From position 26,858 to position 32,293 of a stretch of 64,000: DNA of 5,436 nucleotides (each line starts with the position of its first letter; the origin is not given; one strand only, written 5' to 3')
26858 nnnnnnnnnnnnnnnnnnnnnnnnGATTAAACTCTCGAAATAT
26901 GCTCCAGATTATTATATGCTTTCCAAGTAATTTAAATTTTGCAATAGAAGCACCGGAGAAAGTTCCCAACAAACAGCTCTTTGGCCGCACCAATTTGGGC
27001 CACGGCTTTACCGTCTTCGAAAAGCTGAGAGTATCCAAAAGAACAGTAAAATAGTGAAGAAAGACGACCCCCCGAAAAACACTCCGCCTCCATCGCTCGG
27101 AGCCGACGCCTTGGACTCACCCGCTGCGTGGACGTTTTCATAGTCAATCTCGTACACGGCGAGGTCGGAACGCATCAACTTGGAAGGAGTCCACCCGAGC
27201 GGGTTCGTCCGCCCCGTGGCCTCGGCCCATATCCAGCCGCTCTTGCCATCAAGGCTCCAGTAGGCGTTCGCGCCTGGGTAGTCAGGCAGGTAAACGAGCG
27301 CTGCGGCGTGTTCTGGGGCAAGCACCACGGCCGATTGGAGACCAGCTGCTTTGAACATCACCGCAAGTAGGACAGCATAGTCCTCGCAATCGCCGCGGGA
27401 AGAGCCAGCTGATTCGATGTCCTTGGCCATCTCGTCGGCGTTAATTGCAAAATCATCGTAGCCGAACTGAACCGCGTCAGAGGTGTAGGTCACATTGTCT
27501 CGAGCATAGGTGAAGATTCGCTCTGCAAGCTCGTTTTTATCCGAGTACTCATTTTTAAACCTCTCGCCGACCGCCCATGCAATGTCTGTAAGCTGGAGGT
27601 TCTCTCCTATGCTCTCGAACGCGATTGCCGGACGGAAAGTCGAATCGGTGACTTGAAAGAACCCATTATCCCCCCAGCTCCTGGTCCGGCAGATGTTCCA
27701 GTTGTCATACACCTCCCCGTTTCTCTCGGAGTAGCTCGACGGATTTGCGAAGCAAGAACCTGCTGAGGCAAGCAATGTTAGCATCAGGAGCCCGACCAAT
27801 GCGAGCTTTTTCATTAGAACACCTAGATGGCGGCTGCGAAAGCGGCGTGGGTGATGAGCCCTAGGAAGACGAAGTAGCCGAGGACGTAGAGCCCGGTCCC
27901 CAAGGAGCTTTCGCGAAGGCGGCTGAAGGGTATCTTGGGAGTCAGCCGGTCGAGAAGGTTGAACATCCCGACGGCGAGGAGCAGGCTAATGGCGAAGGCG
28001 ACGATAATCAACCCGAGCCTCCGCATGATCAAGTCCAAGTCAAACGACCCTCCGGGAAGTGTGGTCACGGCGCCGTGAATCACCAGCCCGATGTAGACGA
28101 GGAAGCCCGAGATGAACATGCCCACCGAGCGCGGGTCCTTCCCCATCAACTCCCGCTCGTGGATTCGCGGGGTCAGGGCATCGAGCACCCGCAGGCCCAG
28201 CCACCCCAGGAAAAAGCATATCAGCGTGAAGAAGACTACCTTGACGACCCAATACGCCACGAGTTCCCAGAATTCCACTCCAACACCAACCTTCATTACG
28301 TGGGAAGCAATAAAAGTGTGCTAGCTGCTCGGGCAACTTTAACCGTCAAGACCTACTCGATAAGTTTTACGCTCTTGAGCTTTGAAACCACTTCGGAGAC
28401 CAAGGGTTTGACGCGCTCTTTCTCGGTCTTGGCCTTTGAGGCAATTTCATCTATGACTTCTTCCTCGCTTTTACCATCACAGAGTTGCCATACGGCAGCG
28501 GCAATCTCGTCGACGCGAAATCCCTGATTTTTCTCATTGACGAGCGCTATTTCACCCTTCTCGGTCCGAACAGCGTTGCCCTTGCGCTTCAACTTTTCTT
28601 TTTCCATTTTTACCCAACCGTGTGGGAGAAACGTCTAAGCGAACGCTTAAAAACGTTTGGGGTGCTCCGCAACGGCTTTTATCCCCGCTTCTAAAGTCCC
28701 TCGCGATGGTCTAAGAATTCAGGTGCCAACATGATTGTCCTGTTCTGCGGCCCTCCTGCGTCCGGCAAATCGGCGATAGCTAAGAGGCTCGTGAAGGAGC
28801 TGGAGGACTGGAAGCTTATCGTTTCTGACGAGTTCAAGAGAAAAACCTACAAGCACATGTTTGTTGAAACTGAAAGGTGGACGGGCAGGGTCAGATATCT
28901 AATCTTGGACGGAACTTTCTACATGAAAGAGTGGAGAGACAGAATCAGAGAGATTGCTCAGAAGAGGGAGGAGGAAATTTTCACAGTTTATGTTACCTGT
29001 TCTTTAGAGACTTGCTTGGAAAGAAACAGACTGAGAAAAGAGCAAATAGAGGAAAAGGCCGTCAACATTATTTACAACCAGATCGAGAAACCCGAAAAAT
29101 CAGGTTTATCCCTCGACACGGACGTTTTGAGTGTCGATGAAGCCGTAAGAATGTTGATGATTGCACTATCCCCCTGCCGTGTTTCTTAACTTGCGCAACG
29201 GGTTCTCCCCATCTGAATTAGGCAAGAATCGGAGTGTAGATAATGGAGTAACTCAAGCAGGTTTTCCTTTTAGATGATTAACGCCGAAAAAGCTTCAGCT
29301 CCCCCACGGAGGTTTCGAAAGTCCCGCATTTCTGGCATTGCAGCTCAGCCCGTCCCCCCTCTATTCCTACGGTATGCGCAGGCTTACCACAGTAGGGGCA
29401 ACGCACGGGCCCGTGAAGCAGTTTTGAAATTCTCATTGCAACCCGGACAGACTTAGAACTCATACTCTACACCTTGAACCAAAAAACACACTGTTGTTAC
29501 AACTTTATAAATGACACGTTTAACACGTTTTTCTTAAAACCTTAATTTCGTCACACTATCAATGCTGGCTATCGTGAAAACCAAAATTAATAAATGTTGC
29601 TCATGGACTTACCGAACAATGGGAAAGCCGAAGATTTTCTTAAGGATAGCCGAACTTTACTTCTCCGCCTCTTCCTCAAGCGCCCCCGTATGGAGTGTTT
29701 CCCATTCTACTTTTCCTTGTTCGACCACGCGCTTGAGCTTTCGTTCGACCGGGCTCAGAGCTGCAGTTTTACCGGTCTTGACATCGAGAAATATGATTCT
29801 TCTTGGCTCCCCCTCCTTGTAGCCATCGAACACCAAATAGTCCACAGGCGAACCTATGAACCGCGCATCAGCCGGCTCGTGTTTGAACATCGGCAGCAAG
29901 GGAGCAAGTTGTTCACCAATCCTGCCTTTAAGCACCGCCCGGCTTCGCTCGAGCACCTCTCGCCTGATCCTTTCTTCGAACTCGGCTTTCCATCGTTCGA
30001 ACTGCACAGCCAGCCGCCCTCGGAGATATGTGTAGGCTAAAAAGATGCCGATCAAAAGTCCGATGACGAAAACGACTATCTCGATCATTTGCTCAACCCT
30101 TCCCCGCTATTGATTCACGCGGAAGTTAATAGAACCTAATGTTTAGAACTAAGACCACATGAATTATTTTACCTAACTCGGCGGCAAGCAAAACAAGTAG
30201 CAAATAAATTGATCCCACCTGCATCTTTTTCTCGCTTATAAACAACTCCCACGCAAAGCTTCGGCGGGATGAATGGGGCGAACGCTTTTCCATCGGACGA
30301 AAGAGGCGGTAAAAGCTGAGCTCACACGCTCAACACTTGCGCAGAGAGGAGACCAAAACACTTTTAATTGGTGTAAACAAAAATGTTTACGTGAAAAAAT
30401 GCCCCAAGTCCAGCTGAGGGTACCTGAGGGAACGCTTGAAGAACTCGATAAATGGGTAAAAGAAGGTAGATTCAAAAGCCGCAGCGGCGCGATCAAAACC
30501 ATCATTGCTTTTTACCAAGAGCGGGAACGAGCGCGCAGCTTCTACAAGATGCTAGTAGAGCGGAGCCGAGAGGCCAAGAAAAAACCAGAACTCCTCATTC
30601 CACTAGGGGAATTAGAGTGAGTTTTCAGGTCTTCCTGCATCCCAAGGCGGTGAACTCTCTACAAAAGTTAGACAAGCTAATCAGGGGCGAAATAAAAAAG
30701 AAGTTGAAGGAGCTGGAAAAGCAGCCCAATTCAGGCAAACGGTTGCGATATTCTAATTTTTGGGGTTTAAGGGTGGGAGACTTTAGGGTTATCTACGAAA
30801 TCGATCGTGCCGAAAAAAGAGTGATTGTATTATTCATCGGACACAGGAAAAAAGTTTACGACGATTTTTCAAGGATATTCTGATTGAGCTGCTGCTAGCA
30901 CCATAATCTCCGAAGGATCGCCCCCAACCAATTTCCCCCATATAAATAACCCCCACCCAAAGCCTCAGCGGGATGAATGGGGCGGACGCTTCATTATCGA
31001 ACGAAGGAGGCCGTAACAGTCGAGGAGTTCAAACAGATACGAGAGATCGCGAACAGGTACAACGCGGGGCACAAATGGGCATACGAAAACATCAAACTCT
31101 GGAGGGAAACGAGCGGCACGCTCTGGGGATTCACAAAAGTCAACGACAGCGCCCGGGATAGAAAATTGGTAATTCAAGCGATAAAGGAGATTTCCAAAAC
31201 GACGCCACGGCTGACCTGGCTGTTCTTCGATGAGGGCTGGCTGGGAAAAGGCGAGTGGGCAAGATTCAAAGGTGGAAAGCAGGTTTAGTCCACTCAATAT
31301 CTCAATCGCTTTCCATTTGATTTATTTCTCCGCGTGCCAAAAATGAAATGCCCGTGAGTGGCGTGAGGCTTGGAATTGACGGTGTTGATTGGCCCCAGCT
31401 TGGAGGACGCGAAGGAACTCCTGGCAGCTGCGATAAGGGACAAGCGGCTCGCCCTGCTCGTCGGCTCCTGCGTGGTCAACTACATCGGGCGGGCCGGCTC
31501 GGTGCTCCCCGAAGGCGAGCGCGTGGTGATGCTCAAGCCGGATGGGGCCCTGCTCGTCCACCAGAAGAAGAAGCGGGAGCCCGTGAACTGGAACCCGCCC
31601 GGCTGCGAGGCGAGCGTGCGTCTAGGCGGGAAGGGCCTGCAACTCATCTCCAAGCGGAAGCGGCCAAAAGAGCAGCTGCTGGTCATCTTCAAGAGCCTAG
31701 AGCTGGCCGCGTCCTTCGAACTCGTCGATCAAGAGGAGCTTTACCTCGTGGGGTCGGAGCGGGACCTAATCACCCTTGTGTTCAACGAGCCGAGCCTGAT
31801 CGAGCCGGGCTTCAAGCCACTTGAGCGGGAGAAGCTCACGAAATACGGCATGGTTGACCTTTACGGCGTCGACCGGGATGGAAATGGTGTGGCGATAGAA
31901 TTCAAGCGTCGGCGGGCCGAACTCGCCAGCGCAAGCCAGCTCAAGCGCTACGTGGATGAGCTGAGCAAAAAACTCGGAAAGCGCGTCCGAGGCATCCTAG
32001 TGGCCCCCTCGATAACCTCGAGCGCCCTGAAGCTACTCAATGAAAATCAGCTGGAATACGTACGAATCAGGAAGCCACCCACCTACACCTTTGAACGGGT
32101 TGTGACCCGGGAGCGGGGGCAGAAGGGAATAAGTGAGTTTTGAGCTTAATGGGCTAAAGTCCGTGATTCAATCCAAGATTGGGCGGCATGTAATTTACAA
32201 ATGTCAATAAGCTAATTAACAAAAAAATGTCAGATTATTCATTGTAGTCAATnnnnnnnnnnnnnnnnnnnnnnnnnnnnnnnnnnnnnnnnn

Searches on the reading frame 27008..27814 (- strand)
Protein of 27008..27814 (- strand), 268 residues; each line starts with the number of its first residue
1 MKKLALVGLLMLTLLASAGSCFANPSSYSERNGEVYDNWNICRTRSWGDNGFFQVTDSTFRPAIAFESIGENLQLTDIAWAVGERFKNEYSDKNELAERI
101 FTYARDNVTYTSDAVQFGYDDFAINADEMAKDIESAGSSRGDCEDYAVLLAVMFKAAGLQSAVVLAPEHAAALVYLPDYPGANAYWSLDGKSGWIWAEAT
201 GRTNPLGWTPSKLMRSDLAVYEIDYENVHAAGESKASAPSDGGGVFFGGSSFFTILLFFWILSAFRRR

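Call 28: search_protein_families(library=pfam, proteins=[window:27008-27814:-], max_evalue=0.0001)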
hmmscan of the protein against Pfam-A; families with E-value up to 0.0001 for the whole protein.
window:27008-27814:- (268 aa): 1 family
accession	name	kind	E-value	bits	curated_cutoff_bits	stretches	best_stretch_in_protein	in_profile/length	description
PF01841.26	Transglut_core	-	1.2e-08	35.6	23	1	85-198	6-95/108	Transglutaminase-like superfamily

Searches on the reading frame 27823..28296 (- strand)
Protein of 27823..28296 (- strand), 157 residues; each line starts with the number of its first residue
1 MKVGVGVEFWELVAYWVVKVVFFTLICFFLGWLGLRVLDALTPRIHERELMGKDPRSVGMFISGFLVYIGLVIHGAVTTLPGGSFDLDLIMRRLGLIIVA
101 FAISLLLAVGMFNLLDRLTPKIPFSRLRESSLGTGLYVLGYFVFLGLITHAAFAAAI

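Call 28: search_protein_families(library=pfam, proteins=[window:27823-28296:-], max_evalue=0.0001)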
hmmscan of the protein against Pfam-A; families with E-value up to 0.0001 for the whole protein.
window:27823-28296:- (157 aa): 1 family
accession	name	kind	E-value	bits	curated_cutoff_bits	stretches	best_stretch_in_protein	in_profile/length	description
PF03994.20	DUF350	-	3.2e-15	56.8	26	1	18-152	7-132/133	Domain of Unknown Function (DUF350)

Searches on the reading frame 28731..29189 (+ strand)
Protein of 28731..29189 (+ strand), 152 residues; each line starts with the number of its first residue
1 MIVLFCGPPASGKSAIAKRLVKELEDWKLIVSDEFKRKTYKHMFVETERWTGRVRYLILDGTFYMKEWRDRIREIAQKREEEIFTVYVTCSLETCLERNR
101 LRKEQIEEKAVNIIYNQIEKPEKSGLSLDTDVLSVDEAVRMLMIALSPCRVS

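Call 28: search_protein_families(library=pfam, proteins=[window:28731-29189:+], max_evalue=0.0001)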
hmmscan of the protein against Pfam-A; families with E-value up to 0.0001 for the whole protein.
window:28731-29189:+ (152 aa): 7 families
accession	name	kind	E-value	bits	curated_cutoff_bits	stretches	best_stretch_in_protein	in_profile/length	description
PF13671.12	AAA_33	-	8.6e-16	59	27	1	3-106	2-122/143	AAA domain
PF08433.16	KTI12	-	2.5e-13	50.6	22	1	2-124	3-143/271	Chromatin associated protein KTI12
PF13238.12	AAA_18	-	1.5e-07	32.3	29.4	1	3-106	1-115/128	AAA domain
PF01583.26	APS_kinase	-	4.4e-07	30.5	21.1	0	66-100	86-119/152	Adenylylsulphate kinase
PF13173.12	AAA_14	-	4.3e-06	27.2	27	1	2-98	4-105/129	AAA domain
PF07931.18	CPT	-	2e-05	24.9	22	0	57-142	84-167/172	Chloramphenicol phosphotransferase-like protein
PF13401.12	AAA_22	-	0.0001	23.1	27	0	2-139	7-94/130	AAA domain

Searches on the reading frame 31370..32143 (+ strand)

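Call 28: search_protein_families(library=pfam, proteins=[window:31370-32143:+], max_evalue=0.0001)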
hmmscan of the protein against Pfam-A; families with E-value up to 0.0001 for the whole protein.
window:31370-32143:+ (257 aa): 2 families
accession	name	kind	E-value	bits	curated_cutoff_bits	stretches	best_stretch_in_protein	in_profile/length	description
PF01939.22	NucS_C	-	1.4e-31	109.5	24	1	129-237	1-110/124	Endonuclease NucS C-terminal domain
PF21003.3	NucS_N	-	1.2e-26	93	23.9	1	26-123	3-100/100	Endonuclease NucS N-terminal PH-like domain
